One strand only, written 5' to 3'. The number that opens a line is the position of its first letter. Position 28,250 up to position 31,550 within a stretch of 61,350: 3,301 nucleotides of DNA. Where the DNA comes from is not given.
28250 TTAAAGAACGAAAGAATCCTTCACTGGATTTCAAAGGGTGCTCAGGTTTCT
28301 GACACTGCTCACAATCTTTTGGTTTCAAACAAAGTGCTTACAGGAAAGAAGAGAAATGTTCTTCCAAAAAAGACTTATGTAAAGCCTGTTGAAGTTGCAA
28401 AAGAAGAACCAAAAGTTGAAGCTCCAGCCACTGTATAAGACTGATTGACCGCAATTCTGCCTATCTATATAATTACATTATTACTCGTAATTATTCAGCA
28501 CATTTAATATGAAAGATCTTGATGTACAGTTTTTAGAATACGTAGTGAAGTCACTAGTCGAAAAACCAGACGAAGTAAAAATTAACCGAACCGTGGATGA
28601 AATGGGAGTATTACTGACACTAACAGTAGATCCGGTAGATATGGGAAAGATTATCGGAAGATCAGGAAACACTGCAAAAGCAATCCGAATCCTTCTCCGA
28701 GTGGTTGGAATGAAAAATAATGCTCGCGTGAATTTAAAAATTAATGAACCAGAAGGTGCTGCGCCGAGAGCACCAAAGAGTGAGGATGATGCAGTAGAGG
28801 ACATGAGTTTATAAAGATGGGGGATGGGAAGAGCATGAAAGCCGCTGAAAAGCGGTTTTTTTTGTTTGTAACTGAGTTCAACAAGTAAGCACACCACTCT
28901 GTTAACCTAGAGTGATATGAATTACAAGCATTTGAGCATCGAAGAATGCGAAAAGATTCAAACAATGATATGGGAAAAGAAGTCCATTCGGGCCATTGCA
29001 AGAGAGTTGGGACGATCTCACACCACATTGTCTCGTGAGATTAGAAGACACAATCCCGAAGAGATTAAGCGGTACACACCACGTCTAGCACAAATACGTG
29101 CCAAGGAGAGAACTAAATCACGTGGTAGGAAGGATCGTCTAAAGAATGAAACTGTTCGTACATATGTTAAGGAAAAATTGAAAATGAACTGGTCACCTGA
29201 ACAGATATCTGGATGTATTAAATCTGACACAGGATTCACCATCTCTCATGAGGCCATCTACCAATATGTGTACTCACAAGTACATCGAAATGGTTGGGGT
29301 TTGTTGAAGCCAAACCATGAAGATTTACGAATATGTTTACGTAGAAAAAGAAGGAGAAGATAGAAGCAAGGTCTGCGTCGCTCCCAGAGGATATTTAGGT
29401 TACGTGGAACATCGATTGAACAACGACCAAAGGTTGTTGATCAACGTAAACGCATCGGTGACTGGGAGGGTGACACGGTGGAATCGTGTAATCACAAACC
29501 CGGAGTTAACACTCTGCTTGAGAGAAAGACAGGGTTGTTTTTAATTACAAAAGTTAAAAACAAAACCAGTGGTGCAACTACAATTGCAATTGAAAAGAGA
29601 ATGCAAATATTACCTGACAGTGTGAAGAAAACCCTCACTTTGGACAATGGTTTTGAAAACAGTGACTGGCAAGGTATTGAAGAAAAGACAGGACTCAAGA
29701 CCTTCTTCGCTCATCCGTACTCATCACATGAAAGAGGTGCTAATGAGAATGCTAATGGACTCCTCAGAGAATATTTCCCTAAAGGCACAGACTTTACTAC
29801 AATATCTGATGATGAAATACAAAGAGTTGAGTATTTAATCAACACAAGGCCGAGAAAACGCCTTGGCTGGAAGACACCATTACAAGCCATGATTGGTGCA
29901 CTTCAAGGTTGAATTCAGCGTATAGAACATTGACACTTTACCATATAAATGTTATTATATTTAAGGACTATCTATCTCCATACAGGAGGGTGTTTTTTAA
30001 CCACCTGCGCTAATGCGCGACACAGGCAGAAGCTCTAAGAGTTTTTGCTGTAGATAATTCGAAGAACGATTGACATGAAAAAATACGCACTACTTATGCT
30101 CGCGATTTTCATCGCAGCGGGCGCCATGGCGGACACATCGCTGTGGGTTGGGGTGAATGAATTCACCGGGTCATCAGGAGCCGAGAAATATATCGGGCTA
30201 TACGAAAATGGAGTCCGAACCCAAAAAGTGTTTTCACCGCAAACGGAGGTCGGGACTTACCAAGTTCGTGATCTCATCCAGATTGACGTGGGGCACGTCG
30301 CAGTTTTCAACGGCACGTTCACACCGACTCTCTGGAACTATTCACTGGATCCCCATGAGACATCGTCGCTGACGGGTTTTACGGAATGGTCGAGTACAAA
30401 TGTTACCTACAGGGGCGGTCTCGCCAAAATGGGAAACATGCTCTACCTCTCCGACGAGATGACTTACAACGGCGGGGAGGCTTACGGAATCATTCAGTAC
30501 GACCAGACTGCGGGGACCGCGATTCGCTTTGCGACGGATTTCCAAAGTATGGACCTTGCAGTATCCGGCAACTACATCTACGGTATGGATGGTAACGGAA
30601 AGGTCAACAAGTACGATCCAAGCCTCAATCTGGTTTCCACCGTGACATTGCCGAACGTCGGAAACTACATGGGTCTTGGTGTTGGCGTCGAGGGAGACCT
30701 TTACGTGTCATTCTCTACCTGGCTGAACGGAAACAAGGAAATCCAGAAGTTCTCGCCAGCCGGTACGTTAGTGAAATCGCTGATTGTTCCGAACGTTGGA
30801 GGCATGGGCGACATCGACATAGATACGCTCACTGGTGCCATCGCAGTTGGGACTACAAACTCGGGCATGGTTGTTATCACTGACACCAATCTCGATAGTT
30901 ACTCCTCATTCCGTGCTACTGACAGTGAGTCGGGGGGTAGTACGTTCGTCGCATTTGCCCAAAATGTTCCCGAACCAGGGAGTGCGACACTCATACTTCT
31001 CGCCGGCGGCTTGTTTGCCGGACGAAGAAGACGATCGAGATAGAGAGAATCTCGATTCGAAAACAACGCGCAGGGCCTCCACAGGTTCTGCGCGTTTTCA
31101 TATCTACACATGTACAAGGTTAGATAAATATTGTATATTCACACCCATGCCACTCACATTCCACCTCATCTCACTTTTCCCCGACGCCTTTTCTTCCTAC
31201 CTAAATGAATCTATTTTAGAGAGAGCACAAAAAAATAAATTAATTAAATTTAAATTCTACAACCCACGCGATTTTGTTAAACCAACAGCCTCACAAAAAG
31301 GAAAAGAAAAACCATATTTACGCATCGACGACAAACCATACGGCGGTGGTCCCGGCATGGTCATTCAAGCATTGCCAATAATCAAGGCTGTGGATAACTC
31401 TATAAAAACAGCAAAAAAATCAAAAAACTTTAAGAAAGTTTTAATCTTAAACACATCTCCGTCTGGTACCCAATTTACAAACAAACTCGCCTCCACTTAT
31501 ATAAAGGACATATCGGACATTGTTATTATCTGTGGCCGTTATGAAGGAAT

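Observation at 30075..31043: Canonical PEP-CTERM sorting signal in an organism that otherwise anchors proteins by sortase or PG-binding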

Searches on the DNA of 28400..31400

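Call 59: search_rna_families(source=window, start=28400, end=31400, threshold=evalue, max_evalue=1)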
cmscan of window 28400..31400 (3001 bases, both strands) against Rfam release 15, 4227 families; matches with E-value up to 1: 1.
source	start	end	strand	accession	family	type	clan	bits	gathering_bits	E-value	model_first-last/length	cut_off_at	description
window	31065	31168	-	RF02503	Atu_C9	Gene; sRNA;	-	14.3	40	0.85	97-192/192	no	Rhizobiales sRNA Atu_C9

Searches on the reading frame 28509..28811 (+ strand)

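Call 14: search_protein_families(library=pfam, proteins=[window:28509-28811:+])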
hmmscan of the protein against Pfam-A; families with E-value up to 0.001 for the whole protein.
window:28509-28811:+ (101 aa): 1 family
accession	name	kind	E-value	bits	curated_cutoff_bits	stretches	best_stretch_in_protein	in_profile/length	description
PF13083.13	KH_KhpA-B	-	9.3e-20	70.8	32.1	1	7-78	2-73/73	KhpA/KhpB, KH domain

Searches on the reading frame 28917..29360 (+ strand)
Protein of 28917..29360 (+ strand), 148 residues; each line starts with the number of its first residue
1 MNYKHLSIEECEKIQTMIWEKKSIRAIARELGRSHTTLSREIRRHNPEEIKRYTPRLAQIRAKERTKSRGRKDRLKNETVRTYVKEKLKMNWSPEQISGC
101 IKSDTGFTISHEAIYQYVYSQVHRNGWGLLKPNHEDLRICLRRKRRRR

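Call 18: search_protein_families(library=pfam, proteins=[window:28917-29360:+])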
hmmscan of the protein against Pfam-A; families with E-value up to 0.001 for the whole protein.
window:28917-29360:+ (148 aa): 4 families
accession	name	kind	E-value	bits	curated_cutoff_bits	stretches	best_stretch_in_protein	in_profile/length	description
PF13936.12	HTH_38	-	1.6e-16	60.2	27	1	3-45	2-44/44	Helix-turn-helix domain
PF13565.12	HTH_32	-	9.5e-05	23.3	33.7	1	37-117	1-72/73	Homeodomain-like domain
PF18024.7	HTH_50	-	0.00015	21.8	27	1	17-45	19-47/50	Helix-turn-helix domain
PF13384.12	HTH_23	-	0.00017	21.7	24.6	1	17-46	13-42/50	Homeodomain-like domain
